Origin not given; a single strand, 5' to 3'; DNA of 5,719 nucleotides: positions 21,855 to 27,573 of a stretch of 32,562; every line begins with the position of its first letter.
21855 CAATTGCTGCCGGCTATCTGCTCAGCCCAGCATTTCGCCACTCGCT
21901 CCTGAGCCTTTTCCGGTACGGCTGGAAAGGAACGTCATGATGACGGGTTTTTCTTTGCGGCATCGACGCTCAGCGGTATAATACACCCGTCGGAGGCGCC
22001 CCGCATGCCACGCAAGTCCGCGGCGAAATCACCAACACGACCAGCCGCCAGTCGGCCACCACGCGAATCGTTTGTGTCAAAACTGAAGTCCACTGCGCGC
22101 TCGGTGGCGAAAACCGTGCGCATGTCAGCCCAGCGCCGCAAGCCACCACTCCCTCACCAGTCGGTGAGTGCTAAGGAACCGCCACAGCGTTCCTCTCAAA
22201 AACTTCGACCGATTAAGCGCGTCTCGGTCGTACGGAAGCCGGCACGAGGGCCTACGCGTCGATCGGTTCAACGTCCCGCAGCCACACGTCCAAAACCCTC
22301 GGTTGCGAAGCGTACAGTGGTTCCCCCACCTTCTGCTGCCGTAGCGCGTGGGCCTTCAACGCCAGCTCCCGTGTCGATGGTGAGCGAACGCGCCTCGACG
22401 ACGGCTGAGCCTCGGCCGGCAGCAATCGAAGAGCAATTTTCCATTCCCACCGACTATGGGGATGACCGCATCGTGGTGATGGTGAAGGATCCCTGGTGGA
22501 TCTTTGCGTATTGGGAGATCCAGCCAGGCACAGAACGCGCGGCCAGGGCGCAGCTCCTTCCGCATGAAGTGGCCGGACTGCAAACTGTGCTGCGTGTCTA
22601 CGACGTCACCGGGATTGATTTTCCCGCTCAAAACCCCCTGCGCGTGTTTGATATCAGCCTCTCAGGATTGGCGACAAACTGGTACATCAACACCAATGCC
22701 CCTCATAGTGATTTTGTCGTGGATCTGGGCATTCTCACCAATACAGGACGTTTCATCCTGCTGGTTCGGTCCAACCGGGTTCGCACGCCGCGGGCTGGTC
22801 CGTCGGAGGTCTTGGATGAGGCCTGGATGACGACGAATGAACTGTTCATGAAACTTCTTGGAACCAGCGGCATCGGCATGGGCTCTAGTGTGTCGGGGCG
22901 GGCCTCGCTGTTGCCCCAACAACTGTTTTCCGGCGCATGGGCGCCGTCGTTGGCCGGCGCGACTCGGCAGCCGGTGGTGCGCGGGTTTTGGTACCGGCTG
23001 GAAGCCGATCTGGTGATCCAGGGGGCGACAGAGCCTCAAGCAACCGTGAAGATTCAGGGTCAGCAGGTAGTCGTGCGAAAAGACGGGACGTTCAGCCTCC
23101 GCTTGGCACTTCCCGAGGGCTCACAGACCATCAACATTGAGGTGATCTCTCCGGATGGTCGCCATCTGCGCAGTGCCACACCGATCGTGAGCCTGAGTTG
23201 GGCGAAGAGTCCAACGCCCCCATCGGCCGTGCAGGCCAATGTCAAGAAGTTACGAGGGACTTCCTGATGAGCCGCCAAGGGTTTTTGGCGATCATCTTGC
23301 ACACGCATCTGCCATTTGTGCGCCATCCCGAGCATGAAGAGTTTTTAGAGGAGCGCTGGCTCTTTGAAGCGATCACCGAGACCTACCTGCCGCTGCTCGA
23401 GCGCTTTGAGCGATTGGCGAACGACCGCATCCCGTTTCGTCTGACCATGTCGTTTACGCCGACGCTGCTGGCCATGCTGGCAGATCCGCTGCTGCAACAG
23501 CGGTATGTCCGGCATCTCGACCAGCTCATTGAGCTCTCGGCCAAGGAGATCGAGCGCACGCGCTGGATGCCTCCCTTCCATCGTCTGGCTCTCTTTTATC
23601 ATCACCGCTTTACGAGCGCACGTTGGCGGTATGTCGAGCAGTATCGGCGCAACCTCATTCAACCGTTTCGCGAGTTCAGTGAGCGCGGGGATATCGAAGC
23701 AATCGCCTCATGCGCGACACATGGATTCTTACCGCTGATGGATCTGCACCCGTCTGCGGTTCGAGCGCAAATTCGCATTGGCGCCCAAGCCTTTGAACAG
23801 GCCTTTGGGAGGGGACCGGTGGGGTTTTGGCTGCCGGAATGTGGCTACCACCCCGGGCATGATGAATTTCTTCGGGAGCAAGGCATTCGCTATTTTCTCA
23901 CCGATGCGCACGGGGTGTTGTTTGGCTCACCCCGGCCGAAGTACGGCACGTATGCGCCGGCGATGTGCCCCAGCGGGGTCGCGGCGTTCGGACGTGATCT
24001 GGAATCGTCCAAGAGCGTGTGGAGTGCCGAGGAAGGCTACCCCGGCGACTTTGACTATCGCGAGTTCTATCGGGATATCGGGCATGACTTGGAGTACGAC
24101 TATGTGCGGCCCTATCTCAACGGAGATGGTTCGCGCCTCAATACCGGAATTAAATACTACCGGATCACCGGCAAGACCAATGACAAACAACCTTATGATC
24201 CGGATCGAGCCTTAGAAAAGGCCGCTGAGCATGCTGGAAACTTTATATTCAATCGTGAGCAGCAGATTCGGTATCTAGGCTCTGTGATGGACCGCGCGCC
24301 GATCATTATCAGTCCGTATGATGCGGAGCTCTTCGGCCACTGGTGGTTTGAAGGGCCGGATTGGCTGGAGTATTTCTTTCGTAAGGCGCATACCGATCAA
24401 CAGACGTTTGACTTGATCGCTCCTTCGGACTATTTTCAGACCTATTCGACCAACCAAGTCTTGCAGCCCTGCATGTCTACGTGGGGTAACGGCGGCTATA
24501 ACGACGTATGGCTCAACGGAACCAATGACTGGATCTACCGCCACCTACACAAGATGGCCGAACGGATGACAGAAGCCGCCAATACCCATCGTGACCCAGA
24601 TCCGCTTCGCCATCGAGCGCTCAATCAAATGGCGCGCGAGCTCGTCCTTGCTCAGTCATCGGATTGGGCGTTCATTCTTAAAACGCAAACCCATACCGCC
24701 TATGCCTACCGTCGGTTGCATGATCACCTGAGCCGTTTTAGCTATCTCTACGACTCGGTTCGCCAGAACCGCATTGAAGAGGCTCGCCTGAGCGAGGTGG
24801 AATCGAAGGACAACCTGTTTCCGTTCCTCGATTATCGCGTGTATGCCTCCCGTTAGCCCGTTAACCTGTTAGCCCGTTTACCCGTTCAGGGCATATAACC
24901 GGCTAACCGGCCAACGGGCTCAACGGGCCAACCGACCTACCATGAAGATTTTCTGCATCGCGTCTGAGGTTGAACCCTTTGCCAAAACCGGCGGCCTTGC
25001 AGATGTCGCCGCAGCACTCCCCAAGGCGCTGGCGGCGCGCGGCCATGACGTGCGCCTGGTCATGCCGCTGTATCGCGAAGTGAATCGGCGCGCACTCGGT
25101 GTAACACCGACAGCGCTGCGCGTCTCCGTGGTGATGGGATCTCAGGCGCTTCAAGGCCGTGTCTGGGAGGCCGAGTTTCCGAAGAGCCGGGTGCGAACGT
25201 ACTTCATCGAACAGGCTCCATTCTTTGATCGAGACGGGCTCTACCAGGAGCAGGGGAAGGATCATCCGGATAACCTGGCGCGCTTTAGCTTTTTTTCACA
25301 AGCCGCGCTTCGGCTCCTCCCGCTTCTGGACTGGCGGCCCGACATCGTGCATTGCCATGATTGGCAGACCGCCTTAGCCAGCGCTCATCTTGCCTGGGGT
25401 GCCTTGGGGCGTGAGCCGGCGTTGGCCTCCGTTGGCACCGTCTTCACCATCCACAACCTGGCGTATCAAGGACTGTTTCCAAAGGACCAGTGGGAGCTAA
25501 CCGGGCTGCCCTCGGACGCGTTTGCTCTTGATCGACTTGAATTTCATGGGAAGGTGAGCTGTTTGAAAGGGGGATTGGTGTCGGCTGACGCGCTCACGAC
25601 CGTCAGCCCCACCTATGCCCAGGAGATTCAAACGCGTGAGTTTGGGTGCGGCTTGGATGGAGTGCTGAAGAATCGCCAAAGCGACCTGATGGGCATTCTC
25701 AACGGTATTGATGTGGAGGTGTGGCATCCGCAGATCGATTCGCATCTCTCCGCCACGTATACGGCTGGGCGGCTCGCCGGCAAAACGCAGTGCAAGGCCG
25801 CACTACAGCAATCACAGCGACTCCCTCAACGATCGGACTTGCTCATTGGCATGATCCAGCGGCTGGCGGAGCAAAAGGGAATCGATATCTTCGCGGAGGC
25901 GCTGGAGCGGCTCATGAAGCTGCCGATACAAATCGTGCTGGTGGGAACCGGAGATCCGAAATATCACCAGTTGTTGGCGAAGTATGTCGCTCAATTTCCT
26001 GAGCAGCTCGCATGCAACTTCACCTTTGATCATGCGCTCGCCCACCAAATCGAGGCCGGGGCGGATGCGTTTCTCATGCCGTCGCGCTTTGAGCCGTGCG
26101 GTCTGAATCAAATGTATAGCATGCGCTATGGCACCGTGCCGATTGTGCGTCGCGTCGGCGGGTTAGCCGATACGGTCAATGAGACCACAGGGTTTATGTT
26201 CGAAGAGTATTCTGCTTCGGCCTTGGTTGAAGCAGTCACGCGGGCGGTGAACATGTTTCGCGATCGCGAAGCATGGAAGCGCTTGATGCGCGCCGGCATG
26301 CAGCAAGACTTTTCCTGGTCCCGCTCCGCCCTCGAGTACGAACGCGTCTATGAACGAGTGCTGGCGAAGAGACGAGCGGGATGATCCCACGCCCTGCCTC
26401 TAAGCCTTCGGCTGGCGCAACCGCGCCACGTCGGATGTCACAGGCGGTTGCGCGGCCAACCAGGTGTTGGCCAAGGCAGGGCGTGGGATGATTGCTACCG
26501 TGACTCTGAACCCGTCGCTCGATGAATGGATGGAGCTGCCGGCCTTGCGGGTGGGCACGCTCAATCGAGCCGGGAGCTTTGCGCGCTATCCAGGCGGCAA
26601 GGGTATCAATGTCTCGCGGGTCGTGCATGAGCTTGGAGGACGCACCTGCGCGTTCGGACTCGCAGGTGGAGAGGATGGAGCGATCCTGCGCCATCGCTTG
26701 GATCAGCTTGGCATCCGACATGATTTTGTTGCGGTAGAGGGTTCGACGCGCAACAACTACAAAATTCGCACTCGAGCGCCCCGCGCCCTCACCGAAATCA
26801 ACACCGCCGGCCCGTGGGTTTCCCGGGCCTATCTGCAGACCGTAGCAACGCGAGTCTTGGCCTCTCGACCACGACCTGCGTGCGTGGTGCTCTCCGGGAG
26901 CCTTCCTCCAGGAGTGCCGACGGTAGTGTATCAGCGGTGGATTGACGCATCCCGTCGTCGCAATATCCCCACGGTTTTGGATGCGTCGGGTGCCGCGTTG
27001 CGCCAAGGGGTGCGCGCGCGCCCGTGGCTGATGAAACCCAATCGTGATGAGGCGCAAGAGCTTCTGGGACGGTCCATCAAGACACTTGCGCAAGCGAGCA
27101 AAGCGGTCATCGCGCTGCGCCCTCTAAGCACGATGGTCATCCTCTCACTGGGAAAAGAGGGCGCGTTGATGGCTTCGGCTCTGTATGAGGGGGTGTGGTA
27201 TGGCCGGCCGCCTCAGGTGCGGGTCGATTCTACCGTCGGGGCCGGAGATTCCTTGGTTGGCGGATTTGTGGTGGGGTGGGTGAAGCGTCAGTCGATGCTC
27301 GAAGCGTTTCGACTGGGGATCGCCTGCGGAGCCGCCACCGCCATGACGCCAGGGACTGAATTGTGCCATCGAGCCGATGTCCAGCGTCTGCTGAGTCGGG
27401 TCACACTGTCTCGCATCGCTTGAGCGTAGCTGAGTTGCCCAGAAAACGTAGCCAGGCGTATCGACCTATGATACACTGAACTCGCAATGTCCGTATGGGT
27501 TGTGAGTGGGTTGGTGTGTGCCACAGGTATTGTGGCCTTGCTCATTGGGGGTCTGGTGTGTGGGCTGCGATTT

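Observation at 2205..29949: Recurrent architecture: 7- or 8-nt-periodic inverted tandem arrays fill intra-operon spacers and end at SD-less start codons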

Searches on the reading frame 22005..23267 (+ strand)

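Call 16: search_protein_families(library=pfam, proteins=[window:22005-23267:+])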
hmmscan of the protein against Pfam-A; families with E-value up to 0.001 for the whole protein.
window:22005-23267:+ (420 aa): 2 families
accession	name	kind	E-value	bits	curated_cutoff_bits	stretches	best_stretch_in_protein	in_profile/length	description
PF16258.11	DUF4912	-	1.2e-36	125.9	29.4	1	151-272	1-118/118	Domain of unknown function (DUF4912)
PF09136.16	Glucodextran_B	-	1.1e-06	28.9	27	1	338-389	21-74/83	Glucodextranase, domain B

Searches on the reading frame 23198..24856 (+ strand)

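Call 16: search_protein_families(library=pfam, proteins=[window:23198-24856:+])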
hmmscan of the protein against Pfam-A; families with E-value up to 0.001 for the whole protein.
window:23198-24856:+ (552 aa): 2 families
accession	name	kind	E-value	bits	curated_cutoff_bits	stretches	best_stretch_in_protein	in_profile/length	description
PF03065.20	Glyco_hydro_57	-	3.1e-38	132.2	21.2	1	31-421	1-287/291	Glycosyl hydrolase family 57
PF09210.16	BE_C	-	7e-38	129.5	25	1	449-549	1-101/101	1,4-alpha-glucan branching enzyme, C-terminal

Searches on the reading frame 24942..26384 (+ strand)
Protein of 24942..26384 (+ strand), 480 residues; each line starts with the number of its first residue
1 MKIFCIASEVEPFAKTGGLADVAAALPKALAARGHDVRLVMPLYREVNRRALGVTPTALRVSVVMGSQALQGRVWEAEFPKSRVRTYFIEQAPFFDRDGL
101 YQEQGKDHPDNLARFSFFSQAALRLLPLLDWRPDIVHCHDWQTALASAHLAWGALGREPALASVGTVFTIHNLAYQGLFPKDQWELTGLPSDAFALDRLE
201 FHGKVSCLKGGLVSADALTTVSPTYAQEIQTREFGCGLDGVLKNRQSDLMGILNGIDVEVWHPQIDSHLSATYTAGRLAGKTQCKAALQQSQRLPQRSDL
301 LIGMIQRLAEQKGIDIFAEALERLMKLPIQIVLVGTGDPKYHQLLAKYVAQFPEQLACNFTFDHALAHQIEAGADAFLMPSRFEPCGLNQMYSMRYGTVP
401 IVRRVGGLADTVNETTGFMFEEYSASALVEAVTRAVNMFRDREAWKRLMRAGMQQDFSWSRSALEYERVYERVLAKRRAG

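Call 16: search_protein_families(library=pfam, proteins=[window:24942-26384:+])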
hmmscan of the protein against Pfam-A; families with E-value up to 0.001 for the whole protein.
window:24942-26384:+ (480 aa): 6 families
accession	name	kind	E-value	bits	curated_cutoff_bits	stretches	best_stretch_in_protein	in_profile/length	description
PF08323.17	Glyco_transf_5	-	9e-84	281.3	22.7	1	2-243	1-238/239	Starch synthase catalytic domain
PF00534.26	Glycos_transf_1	-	4.8e-17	62.5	26.4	1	297-446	13-166/172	Glycosyl transferases group 1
PF13692.12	Glyco_trans_1_4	-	6.7e-15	56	27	1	302-436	4-140/142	Glycosyl transferases group 1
PF13439.12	Glyco_transf_4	-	3e-11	44.1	28.5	1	17-231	2-150/170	Glycosyltransferase Family 4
PF13579.12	Glyco_trans_4_4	-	9.6e-10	39.5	29.7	1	17-231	1-144/158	Glycosyl transferase 4-like domain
PF20706.3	GT4-conflict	-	1.6e-09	37.7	26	1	289-452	187-354/385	Family 4 Glycosyltransferase in conflict systems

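Call 19: find_encoding_contigs(protein=window:24942-26384:+, flank=10000, max_places=10)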
Protein window:24942-26384:+ (480 aa): no gene with exactly this product is on record in the collection.

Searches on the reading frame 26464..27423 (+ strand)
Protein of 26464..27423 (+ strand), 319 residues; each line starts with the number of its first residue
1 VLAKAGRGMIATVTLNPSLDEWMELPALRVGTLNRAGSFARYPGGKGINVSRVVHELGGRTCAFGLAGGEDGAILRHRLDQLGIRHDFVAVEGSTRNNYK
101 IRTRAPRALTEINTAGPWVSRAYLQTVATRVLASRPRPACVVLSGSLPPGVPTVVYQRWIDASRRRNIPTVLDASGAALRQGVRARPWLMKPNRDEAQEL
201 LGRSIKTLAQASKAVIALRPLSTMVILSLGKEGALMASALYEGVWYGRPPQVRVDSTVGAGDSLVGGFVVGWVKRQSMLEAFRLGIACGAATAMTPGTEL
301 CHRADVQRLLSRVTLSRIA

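Call 16: search_protein_families(library=pfam, proteins=[window:26464-27423:+])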
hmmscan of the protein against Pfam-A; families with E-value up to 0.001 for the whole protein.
window:26464-27423:+ (319 aa): 1 family
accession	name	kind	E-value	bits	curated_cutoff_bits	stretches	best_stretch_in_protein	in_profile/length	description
PF00294.29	PfkB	-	1e-48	166.7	25.8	1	16-301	4-298/302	pfkB family carbohydrate kinase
